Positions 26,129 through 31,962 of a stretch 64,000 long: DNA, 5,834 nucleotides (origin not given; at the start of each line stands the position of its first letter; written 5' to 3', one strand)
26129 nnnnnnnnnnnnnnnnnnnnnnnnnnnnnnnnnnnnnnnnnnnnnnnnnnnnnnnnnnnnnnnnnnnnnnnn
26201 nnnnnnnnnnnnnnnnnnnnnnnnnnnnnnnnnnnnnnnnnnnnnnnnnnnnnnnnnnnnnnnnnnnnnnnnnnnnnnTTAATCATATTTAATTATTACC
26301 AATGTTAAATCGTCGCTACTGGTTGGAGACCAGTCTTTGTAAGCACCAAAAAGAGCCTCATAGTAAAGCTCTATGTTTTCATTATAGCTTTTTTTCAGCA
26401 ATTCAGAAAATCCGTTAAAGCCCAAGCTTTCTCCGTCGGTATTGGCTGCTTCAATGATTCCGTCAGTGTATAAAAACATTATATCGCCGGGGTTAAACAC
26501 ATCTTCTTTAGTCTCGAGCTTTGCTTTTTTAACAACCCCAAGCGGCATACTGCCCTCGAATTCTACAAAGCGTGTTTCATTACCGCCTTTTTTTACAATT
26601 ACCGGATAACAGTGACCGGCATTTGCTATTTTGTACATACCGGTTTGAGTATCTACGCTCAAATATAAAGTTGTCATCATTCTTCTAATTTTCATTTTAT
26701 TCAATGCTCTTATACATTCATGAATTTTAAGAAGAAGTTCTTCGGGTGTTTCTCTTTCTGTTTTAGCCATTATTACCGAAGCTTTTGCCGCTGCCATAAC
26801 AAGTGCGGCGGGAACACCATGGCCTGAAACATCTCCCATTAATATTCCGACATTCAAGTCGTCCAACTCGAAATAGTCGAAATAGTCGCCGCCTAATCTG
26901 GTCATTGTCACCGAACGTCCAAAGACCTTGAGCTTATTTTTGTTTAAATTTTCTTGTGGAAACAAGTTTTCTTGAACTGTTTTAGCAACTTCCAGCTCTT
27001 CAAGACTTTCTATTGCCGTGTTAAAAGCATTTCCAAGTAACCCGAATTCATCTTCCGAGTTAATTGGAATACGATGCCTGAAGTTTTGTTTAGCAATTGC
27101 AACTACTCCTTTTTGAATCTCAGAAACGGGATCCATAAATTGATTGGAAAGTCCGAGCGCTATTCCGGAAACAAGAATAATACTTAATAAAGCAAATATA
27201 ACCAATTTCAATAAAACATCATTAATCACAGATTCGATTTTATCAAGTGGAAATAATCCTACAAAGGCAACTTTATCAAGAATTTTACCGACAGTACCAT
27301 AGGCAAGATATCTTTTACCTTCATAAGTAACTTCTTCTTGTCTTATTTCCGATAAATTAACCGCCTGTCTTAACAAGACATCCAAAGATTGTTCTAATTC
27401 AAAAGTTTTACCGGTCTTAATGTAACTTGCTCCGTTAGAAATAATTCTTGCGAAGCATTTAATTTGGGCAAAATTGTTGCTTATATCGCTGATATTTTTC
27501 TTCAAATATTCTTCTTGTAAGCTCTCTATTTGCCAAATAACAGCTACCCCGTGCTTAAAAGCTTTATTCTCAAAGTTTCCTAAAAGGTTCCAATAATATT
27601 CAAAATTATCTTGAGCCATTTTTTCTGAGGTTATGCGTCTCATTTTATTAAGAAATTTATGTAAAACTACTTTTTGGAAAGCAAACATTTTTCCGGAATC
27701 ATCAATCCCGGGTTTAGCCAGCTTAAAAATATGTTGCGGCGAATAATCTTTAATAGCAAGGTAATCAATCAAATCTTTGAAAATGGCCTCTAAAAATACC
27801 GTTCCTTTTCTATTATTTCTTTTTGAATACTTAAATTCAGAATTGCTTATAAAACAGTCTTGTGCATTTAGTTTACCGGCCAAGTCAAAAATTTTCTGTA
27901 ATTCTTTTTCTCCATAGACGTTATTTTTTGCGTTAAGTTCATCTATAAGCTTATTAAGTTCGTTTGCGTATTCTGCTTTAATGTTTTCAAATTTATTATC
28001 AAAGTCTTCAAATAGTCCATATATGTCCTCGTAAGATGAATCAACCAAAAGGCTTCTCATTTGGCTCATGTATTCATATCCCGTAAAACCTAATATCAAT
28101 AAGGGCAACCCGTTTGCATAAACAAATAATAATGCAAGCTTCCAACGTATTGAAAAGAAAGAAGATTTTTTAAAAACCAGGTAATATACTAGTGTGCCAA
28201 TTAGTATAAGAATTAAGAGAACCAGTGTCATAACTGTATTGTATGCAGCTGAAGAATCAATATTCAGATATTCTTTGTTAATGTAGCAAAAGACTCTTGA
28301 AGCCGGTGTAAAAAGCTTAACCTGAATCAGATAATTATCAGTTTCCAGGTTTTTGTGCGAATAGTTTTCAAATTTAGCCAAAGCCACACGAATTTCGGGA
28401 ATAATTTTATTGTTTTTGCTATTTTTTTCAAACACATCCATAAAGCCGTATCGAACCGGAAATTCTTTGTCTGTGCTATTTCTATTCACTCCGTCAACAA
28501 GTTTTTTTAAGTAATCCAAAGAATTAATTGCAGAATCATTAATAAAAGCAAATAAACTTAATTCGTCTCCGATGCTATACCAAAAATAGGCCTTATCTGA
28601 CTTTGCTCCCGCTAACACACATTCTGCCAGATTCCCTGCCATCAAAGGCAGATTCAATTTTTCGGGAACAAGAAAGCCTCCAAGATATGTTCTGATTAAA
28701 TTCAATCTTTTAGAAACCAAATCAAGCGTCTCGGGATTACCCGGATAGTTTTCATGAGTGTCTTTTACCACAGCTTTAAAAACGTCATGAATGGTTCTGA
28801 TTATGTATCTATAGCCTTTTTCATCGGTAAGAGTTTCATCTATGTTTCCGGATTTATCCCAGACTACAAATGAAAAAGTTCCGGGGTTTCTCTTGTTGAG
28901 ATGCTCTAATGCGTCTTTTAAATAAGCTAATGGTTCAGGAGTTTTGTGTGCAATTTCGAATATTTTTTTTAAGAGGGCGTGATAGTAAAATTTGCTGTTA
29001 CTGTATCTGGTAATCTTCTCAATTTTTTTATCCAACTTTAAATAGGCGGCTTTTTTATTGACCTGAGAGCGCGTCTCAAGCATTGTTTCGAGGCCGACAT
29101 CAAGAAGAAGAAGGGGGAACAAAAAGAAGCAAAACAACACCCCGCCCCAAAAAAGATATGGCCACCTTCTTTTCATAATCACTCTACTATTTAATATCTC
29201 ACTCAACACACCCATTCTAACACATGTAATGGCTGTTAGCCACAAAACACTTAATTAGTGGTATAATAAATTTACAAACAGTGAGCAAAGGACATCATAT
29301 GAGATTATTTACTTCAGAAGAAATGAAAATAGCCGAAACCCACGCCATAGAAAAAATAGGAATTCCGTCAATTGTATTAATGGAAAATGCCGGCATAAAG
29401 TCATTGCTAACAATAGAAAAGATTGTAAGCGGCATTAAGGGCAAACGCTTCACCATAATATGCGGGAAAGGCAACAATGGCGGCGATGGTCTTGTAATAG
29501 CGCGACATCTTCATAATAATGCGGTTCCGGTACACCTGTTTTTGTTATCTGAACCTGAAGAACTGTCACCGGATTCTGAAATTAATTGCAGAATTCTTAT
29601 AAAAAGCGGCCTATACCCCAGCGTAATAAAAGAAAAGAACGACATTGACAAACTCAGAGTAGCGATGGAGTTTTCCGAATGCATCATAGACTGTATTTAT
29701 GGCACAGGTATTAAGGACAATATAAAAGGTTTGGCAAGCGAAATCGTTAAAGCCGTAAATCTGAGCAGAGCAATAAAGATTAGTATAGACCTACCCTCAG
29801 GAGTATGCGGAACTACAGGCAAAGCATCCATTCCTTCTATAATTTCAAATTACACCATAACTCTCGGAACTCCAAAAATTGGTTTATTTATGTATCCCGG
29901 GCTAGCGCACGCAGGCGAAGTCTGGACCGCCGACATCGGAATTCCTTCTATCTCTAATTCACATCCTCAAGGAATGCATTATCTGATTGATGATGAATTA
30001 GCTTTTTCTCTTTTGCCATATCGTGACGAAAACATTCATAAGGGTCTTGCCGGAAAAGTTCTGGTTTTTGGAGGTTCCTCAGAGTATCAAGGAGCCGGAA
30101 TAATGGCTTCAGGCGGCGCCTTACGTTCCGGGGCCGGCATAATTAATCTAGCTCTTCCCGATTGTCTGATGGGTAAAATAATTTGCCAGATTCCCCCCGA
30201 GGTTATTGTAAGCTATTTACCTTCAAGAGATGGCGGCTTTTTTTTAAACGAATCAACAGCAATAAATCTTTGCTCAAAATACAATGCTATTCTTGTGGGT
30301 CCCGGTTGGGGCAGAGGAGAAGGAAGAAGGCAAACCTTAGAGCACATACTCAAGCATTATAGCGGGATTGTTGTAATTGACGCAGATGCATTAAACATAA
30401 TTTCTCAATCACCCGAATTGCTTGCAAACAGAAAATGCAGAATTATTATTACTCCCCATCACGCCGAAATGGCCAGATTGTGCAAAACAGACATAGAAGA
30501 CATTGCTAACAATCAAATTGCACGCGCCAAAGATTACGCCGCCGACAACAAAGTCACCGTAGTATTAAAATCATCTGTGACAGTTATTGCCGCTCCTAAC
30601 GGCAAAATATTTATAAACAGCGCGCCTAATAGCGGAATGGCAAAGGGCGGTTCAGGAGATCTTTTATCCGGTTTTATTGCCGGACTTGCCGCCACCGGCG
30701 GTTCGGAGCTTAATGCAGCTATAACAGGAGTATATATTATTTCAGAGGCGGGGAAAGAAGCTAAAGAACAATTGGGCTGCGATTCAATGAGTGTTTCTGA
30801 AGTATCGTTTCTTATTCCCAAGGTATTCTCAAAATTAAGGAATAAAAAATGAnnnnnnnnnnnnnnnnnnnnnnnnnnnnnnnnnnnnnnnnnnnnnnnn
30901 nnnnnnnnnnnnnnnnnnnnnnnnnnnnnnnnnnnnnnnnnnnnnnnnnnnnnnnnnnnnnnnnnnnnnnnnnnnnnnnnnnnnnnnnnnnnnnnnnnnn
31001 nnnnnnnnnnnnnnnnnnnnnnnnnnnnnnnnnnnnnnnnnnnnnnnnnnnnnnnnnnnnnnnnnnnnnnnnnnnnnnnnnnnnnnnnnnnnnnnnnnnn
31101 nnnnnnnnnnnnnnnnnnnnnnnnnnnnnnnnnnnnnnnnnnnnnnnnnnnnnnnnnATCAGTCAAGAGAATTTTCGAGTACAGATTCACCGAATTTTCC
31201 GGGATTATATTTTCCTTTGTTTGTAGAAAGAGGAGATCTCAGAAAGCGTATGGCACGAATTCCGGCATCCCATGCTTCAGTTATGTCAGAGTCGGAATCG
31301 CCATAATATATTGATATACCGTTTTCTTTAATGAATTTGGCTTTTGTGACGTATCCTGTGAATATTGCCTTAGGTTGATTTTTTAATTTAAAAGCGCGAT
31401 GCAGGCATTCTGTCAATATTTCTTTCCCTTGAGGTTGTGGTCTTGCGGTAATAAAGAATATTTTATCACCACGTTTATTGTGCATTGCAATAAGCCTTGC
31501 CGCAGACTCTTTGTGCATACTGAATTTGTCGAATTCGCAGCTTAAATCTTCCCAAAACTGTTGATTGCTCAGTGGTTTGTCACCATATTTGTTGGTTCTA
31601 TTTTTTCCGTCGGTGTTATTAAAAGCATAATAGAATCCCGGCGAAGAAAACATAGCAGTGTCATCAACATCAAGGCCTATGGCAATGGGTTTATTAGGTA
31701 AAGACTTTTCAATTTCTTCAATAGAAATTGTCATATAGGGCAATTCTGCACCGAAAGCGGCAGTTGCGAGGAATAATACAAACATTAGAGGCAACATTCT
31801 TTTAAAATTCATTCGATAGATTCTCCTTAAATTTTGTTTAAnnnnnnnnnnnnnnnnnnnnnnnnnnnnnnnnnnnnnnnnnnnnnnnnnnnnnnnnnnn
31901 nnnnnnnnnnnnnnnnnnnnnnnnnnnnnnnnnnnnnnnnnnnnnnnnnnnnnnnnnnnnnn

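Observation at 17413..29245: Head-to-tail array of four paralogous dual-periplasmic-domain HAMP-PP2C sensor phosphatases, about 12 kb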

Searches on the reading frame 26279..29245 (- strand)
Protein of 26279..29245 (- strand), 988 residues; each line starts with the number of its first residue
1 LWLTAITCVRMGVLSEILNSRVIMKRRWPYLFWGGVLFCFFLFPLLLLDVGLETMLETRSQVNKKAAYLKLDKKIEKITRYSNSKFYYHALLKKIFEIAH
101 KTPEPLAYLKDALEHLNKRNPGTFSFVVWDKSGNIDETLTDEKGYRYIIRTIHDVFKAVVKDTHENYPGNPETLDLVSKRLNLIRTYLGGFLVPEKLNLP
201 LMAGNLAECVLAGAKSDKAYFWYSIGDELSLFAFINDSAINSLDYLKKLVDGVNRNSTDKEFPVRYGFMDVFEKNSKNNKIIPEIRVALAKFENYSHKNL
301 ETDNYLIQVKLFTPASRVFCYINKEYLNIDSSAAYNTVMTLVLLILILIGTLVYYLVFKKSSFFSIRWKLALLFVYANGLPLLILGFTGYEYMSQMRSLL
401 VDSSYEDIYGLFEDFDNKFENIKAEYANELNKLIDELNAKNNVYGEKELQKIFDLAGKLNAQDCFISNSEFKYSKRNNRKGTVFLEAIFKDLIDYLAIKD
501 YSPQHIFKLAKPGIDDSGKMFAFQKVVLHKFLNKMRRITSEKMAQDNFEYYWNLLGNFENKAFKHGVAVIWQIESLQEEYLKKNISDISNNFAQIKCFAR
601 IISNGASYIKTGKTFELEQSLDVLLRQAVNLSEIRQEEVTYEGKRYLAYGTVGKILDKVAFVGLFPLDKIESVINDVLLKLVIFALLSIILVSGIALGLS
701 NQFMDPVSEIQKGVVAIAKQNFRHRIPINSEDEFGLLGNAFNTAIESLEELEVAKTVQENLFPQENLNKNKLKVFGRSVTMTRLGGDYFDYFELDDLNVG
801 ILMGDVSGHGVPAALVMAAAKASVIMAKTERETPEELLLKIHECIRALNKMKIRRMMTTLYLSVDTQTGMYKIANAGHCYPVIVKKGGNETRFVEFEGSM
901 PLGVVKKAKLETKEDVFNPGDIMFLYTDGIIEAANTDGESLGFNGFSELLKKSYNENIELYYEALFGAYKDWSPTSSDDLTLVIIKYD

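Call 3: search_protein_families(library=pfam, proteins=[window:26279-29245:-], max_evalue=0.01)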
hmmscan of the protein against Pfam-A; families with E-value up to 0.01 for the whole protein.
window:26279-29245:- (988 aa): 2 families
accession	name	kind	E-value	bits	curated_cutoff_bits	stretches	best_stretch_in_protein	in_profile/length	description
PF07228.17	SpoIIE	-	8.7e-38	130.6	25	1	797-987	3-191/192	Stage II sporulation protein E (SpoIIE)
PF00672.30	HAMP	-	9.7e-10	39.1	25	1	699-750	2-53/53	HAMP domain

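Call 87: search_protein_families(library=ncbifam, proteins=[window:26279-29245:-], max_evalue=0.01)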
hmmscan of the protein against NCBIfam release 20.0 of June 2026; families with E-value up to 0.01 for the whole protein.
window:26279-29245:- (988 aa): 14 families
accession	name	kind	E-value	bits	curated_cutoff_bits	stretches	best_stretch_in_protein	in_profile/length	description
NF038263.1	prot_phos_SiaA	equivalog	6.7e-16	58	700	2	755-983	419-653/658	biofilm regulation protein phosphatase SiaA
NF045505.1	RR_RssB_Pseudo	equivalog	8.1e-12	44.9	700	1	747-933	151-341/394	two-component system response regulator RssB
NF040691.1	MtrAB_MtrB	equivalog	1.8e-08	33.8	450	1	657-750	166-259/507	MtrAB system histidine kinase MtrB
NF033092.0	HK_WalK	equivalog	7.3e-08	31.4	725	1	669-751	167-249/594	cell wall metabolism sensor histidine kinase WalK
NF058645.1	MCPCtpMPsAe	equivalog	1.3e-07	30.8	900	1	668-751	194-279/558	methyl-accepting chemotaxis protein CtpM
TIGR02865.1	spore_II_E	equivalog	1.5e-06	26.6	490.8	1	786-986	568-762/764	stage II sporulation protein E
NF012163.2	BaeS_SmeS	equivalog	1.2e-05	24.5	500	1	680-752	166-237/457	sensor histidine kinase efflux regulator BaeS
NF045911.1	TCSHisKinNblS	equivalog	0.00011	20.7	1000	1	690-753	194-255/621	two-component system sensor histidine kinase NblS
NF053592.1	HK_near_YfiR_like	equivalog_domain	0.00028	20.5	194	1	671-749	143-222/223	sensor histidine kinase, YfiR-like protein-associated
NF007837.0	PRK10549.1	equivalog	0.00046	19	603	1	685-752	170-237/466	envelope stress sensor histidine kinase BaeS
NF011874.0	PRK15347.1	equivalog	0.00099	17.2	852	1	660-749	277-367/921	two component system sensor kinase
NF007896.0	PRK10600.1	equivalog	0.0012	17.6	578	1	671-751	146-226/598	nitrate/nitrite two-component system sensor histidine kinase NarX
NF047851.1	MCPCitTducer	equivalog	0.0032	16.6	900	1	678-748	192-262/553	methyl-accepting chemotaxis citrate transducer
NF007423.1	PRK09966.1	equivalog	0.0036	16.2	325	1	673-752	145-225/390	diguanylate cyclase DgcN/YfiN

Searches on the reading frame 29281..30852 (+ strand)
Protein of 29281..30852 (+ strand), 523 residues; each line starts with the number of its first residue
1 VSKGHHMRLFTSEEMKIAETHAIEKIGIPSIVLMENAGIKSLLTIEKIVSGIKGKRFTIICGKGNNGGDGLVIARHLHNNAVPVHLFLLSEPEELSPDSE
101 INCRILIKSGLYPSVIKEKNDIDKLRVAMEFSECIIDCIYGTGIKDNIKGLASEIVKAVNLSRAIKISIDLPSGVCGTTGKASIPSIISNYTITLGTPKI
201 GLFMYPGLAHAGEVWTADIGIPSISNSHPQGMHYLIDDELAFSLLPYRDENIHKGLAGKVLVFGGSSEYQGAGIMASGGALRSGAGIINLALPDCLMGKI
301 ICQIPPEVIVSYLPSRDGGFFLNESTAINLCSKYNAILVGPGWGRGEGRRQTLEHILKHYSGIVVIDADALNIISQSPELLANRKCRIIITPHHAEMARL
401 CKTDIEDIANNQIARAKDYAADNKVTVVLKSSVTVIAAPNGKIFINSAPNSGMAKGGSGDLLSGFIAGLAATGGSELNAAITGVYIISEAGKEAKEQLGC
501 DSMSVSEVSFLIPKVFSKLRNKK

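Call 4: search_protein_families(library=pfam, proteins=[window:29281-30852:+], max_evalue=0.01)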
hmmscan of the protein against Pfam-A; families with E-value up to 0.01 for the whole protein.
window:29281-30852:+ (523 aa): 3 families
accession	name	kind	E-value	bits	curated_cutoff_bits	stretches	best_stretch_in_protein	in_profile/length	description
PF01256.23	Carb_kinase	-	1.2e-55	189.1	27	1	260-511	1-239/242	NAD(P)H-hydrate dehydratase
PF03853.21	YjeF_N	-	3.3e-39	135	24.9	1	32-201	3-169/169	YjeF-related protein N-terminus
PF02110.20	HK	-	0.0043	16.9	27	1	404-500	132-228/247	Hydroxyethylthiazole kinase family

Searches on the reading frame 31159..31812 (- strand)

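Call 4: search_protein_families(library=pfam, proteins=[window:31159-31812:-], max_evalue=0.01)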
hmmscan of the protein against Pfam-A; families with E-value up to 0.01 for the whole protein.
window:31159-31812:- (217 aa): 2 families
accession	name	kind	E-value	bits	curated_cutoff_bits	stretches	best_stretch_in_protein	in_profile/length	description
PF03767.20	Acid_phosphat_B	-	8.2e-12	45.5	27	1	33-193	69-222/230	HAD superfamily, subfamily IIIB (Acid phosphatase)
PF12710.13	HAD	-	0.0013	19.6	27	1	80-177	64-185/189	haloacid dehalogenase-like hydrolase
